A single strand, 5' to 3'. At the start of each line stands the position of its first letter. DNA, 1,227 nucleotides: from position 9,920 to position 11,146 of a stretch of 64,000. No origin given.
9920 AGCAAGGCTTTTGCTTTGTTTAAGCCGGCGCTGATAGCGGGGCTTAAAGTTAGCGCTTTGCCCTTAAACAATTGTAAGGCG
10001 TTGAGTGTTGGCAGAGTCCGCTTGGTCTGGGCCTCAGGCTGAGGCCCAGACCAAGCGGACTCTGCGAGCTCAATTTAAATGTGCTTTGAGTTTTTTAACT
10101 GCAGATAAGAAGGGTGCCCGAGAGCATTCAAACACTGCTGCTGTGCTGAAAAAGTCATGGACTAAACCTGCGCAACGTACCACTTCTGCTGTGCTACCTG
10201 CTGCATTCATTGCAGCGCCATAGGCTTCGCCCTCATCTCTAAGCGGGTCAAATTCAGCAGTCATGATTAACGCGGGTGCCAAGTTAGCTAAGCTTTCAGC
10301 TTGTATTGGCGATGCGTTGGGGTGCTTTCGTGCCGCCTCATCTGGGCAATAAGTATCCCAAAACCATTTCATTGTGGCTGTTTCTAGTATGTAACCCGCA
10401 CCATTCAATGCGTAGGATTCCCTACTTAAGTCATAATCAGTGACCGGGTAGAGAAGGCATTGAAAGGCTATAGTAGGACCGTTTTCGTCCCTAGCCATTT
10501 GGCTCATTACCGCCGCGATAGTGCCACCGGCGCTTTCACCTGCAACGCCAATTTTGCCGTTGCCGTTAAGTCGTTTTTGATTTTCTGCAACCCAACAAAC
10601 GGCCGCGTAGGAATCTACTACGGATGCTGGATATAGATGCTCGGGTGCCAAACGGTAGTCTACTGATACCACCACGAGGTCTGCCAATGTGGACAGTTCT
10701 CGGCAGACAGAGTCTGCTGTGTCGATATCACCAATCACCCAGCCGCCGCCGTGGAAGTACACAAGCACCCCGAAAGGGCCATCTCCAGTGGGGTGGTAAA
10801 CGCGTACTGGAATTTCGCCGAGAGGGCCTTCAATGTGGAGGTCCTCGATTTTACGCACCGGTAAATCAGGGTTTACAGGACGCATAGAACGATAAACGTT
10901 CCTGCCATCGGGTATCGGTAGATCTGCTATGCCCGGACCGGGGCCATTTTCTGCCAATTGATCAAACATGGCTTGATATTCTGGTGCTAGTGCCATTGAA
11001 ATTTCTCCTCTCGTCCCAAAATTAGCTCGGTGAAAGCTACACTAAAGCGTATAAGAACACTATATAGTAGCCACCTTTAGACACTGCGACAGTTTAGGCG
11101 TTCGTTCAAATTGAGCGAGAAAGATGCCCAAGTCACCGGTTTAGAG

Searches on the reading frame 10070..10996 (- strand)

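Call 62: search_protein_families(library=pfam, proteins=[window:10070-10996:-], max_evalue=0.00001)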
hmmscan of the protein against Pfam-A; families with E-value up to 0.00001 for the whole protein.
window:10070-10996:- (308 aa): 3 families
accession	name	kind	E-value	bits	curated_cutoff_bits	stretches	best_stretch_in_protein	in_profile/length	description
PF07859.19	Abhydrolase_3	-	1.3e-72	244.4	25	1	78-283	1-209/210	alpha/beta hydrolase fold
PF20434.5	BD-FAE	-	1.1e-17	64.7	26.8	1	67-169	4-111/215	BD-FAE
PF00135.34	COesterase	-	2.7e-09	36.9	27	1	66-165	90-201/515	Carboxylesterase family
